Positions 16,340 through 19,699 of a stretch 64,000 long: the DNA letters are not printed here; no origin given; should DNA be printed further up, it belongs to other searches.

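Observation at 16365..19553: MmeI-like single-chain restriction-modification gene inserted between ntrB and ntrC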

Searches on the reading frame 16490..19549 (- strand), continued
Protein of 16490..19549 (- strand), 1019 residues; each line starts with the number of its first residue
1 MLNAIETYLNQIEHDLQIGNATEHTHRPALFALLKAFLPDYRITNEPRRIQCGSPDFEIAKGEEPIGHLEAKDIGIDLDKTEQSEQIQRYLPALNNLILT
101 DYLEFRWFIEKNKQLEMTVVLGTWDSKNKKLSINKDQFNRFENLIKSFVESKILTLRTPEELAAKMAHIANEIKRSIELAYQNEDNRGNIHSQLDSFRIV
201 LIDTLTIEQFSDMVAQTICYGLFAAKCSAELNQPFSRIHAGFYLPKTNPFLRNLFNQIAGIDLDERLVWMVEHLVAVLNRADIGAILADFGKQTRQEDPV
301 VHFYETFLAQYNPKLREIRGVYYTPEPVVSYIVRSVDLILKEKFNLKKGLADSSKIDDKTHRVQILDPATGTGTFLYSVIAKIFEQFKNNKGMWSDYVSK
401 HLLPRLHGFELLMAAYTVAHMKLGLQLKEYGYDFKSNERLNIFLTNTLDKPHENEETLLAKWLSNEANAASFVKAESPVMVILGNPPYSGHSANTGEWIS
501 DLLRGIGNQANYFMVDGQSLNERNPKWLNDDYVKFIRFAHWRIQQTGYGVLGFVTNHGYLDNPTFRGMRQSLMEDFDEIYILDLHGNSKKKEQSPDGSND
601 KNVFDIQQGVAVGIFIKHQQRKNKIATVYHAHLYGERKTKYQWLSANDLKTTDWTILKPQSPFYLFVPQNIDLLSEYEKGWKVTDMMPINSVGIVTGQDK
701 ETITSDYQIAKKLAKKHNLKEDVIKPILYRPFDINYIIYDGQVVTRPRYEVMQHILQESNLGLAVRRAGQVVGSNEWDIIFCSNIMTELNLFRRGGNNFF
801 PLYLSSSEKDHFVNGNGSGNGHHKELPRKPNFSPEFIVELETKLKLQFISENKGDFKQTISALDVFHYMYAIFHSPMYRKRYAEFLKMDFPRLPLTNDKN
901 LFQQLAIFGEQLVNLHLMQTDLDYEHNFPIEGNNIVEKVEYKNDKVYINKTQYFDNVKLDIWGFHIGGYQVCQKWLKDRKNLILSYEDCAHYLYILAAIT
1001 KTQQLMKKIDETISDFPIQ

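Call 19: find_encoding_contigs(protein=P0004, flank=6000, max_places=3)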
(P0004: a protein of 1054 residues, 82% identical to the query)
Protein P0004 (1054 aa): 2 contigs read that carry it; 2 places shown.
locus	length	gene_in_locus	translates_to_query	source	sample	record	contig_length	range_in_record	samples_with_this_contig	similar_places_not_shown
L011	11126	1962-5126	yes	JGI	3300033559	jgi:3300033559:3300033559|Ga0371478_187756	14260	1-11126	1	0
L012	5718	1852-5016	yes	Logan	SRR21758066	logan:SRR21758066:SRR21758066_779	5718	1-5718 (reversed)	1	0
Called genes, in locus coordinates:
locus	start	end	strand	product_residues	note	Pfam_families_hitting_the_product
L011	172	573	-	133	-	-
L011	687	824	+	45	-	-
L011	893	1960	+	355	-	PF08448:PAS_4 (weak), PF00512:HisKA, PF02518:HATPase_c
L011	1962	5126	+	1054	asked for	PF02384:N6_Mtase, PF20473:MmeI_Mtase, PF07669:Eco57I (faint), PF18135:Type_ISP_C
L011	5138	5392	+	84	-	-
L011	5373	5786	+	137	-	PF01850:PIN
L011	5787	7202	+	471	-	PF00072:Response_reg, PF00158:Sigma54_activat, PF14532:Sigma54_activ_2, PF07728:AAA_5 (weak), PF25601:AAA_lid_14, PF02954:HTH_8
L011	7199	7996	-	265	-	PF00218:IGPS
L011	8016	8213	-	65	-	PF10049:DUF2283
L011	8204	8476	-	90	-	PF14076:DUF4258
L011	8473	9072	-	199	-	PF02660:G3P_acyltransf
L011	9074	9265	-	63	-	PF04384:Fe-S_assembly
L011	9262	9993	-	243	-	PF11306:DUF3108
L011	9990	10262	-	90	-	-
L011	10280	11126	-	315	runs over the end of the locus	PF08003:Methyltransf_9, PF08242:Methyltransf_12 (faint), PF13489:Methyltransf_23, PF13649:Methyltransf_25 (weak), PF13847:Methyltransf_31, PF08241:Methyltransf_11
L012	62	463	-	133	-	-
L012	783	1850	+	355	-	PF08448:PAS_4 (weak), PF00512:HisKA, PF02518:HATPase_c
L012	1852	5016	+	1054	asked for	PF02384:N6_Mtase, PF20473:MmeI_Mtase, PF07669:Eco57I (faint), PF18135:Type_ISP_C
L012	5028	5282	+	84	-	-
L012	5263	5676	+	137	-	PF01850:PIN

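Call 20: find_encoding_contigs(protein=P0006, flank=6000, max_places=3)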
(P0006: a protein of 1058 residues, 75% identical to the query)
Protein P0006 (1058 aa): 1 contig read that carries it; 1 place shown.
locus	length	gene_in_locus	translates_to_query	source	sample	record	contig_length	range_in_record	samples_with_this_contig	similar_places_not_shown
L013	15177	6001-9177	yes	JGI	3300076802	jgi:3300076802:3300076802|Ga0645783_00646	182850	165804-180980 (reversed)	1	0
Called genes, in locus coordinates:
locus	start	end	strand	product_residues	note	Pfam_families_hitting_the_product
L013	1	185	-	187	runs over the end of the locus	-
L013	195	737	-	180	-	PF14326:DUF4384 (faint)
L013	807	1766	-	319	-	PF03255:ACCA, PF01039:Carboxyl_trans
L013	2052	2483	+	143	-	PF00034:Cytochrom_C, PF13442:Cytochrome_CBB3 (weak)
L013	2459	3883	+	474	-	PF00115:COX1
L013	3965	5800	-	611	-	PF13519:VWA_2 (faint), PF00092:VWA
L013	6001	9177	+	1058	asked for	PF02384:N6_Mtase, PF20473:MmeI_Mtase, PF18135:Type_ISP_C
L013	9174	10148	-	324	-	PF12801:Fer4_5, PF13746:Fer4_18 (weak)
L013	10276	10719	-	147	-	PF12729:4HB_MCP_1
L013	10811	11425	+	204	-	-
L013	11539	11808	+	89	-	PF00886:Ribosomal_S16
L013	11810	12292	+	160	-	PF01782:RimM, PF05239:PRC (weak), PF24986:PRC_RimM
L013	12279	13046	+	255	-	PF01746:tRNA_m1G_MT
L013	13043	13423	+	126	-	PF01245:Ribosomal_L19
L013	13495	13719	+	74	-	-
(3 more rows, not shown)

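Call 24: search_solved_structures(query=A1, max_evalue=0.01, show_alignments=0)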
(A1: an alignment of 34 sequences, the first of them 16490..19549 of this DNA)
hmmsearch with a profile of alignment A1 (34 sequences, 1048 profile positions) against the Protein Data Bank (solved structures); distinct sequences matched with E-value up to 0.01: 4.
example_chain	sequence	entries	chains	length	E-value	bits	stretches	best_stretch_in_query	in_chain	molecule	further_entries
7lo5_A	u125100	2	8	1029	5.5e-61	209.7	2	301-781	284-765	Site-specific DNA-methyltransferase (adenine-specific)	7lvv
4xqk_A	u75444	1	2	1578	1.2e-56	195.4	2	290-863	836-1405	LlaBIII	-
5ffj_A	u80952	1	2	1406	2.3e-54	187.8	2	290-819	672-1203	Endonuclease and methylase LlaGI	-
3khk_A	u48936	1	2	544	0.0065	17.5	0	241-334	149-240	Type I restriction-modification system methylation subunit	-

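Call 33: find_encoding_contigs(protein=P0007, flank=5000, max_places=2)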
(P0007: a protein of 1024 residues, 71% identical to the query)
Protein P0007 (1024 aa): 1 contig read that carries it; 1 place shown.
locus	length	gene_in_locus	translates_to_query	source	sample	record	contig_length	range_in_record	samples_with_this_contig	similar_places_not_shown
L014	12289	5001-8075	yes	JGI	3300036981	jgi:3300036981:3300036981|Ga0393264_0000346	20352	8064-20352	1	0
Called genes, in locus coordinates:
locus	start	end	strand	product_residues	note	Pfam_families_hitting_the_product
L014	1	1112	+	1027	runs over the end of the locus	PF02384:N6_Mtase, PF20473:MmeI_Mtase, PF18135:Type_ISP_C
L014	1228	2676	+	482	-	PF13175:AAA_15, PF13476:AAA_23 (weak), PF13175:AAA_15, PF13304:AAA_21, PF12476:DUF3696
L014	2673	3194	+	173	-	-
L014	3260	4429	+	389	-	PF12844:HTH_19 (faint), PF13560:HTH_31, PF01381:HTH_3 (faint), PF03683:UPF0175 (faint), PF06114:Peptidase_M78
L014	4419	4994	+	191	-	PF11848:DUF3368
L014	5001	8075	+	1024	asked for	PF02384:N6_Mtase, PF20473:MmeI_Mtase, PF18135:Type_ISP_C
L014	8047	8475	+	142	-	-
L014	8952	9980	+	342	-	PF18291:HU-HIG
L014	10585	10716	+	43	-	-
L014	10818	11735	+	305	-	PF20553:Methyltransf_35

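Call 34: find_encoding_contigs(protein=P0009, flank=5000, max_places=2)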
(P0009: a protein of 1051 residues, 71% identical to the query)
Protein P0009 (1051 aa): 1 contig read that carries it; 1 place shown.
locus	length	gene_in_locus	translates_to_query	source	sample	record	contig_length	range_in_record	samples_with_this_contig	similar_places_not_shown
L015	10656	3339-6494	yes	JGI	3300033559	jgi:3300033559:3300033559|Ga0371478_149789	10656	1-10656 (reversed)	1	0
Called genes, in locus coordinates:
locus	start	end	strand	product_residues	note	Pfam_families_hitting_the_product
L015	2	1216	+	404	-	?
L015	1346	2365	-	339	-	PF00111:Fer2, PF00970:FAD_binding_6, PF00175:NAD_binding_1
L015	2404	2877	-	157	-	PF01668:SmpB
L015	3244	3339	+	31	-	-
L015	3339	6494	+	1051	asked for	PF02384:N6_Mtase, PF20473:MmeI_Mtase, PF18135:Type_ISP_C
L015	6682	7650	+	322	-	PF00348:polyprenyl_synt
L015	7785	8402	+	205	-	PF04356:DUF489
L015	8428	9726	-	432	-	PF01136:Peptidase_U32, PF16325:Peptidase_U32_C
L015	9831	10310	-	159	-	-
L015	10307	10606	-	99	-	-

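Call 40: predict_structure(alignment_id=A1)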
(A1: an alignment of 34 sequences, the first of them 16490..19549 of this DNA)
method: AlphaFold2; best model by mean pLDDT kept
length: 1019 residues; sequences in the alignment: 34
mean_pLDDT: 64.3   pTM: 0.49
mean pLDDT of the five models: 64.3, 60.9, 59.1, 57.4, 52.6
residues with pLDDT >= 90: 49; 70-90: 397; 50-70: 283; < 50: 290
segments of 3 or more residues with pLDDT < 50: 200-202, 246-248, 293-296, 316-322, 353-361, 368-383, 398-421, 431-452, 455-457, 473-475, 484-518, 524-529, 557-565, 587-591, 603-609, 660-703, 727-733, 740-750, 757-760, 788-795, 801-829, 884-890, 967-969
pLDDT, mean of each block of 10 residues (from residue 1): 81 82 77 89 69 77 81 84 85 87 90 85 85 89 89 77 89 87 77 67 64 80 76 76 56 67 78 85 72 52 73 57 61 81 72 45 51 41 49 51 40 43 52 43 42 49 55 51 44 40 40 48 48 64 74 60 53 81 61 54 49 82 74 74 83 75 36 35 31 36 61 72 56 50 43 48 54 53 51 49 34 33 38 76 83 79 88 84 50 76 92 82 58 60 55 55 54 68 68 77 89 75
secondary structure, 60 per line:
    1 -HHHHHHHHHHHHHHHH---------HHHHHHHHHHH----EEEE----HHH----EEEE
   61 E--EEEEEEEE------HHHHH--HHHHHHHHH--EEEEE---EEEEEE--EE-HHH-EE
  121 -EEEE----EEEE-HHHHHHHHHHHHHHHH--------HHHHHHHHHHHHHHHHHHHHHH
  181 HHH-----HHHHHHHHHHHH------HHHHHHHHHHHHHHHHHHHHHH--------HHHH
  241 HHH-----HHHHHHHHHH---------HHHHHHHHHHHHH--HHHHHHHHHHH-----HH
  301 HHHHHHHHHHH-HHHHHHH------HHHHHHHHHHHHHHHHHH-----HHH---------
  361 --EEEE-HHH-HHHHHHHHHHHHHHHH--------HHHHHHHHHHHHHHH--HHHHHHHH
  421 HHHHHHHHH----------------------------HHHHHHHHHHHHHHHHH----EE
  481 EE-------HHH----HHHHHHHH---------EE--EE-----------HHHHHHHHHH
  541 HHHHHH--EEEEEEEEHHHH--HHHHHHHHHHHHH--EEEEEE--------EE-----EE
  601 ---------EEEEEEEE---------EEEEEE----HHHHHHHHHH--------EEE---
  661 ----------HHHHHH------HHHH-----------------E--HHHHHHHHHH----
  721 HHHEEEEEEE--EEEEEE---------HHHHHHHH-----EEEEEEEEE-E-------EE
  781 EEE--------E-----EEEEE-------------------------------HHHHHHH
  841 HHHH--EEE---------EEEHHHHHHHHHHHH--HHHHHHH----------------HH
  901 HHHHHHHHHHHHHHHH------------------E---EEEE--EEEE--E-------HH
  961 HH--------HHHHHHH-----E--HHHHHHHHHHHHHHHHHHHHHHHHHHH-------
elements in order (helices of 4 or more, strands of 3 or more residues): H2-17 H27-37 E42-45 E57-61 E64-71 H78-82 H85-93 E96-100 E104-109 E122-125 E130-133 H135-150 H159-183 H189-200 H207-228 H237-243 H249-258 H268-280 H283-293 H299-311 H313-319 H326-343 E363-366 H372-387 H396-410 H413-429 H458-474 E479-482 H497-504 H531-546 E549-556 H557-560 H563-575 E578-583 E610-617 E627-632 H637-646 E655-657 H671-676 H683-686 H707-716 E724-730 E733-738 H748-755 E761-769 E779-783 E798-802 H834-844 E847-849 E859-861 H862-873 H876-882 H899-916 E939-942 E945-948 H959-962 H971-977 H986-1012

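Call 42: fold_search(model_id=the predicted structure, library=pdb)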
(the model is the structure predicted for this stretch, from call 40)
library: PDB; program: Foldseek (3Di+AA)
matches with E <= 10: 199; with E <= 0.001: 42
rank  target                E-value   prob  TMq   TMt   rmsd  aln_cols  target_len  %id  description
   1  7lo5_A                3.4e-27  1.00  0.31  0.31  27.3      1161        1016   19  cryoEM structure DrdV-DNA complex (released 2021-03-17)
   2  7lo5_C                7.6e-27  1.00  0.31  0.31  28.9      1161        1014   19  cryoEM structure DrdV-DNA complex (released 2021-03-17)
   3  7lvv_B                4.2e-26  1.00  0.30  0.31  27.1      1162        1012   18  cryoEM structure DrdV-DNA complex (released 2021-03-17)
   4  7lvv_A                5.0e-26  1.00  0.30  0.30  27.3      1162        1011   18  cryoEM structure DrdV-DNA complex (released 2021-03-17)
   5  7lo5_D                6.3e-26  1.00  0.32  0.32  28.8      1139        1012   19  cryoEM structure DrdV-DNA complex (released 2021-03-17)
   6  7lo5_B                2.0e-25  1.00  0.31  0.31  27.0      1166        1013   19  cryoEM structure DrdV-DNA complex (released 2021-03-17)
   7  4xqk_B                9.2e-21  1.00  0.31  0.23  26.3      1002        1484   20  ATP-dependent Type ISP restriction-modification enzyme LlaBIII bound to DNA (released 2015-09-16)
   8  4xqk_A                3.5e-20  1.00  0.31  0.22  26.8      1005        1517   20  ATP-dependent Type ISP restriction-modification enzyme LlaBIII bound to DNA (released 2015-09-16)
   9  5ffj_B                2.0e-18  1.00  0.32  0.27  26.6       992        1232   19  Structure of a nuclease-deletion mutant of the Type ISP restriction-modification enzyme LlaGI in complex with a DNA su (released 2016-03-30)
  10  5ffj_A                3.2e-18  1.00  0.29  0.29  26.2       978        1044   18  Structure of a nuclease-deletion mutant of the Type ISP restriction-modification enzyme LlaGI in complex with a DNA su (released 2016-03-30)
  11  5hr4_J                4.3e-07  1.00  0.22  0.28  19.2       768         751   12  Structure of Type IIL restriction-modification enzyme MmeI in complex with DNA has implications for engineering of new (released 2016-04-27)
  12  8zek_A                1.1e-06  1.00  0.24  0.22  27.4      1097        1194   12  Cryo-EM structure of the E. coli BrxX methyltransferase complexed with Ocr (released 2024-12-11)
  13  5hr4_C                5.5e-06  1.00  0.23  0.29  19.3       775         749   11  Structure of Type IIL restriction-modification enzyme MmeI in complex with DNA has implications for engineering of new (released 2016-04-27)
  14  9ewz_C                7.9e-06  1.00  0.25  0.22  26.4      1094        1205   10  Cryo-EM structure of the E. coli BrxX methyltransferase in complex with DNA (released 2025-03-05)
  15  8q56_A                1.3e-05  1.00  0.23  0.20  17.4       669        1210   12  PglX methyltransferase of Salmonella BREX phage defence system (aka BrxX) bound to inhibitor Ocr (released 2024-08-21)
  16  9ex7_A                1.4e-05  1.00  0.27  0.24  24.9      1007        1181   12  Cryo-EM structure of the E. coli BrxX methyltransferase in complex with Ocr (released 2025-03-05)
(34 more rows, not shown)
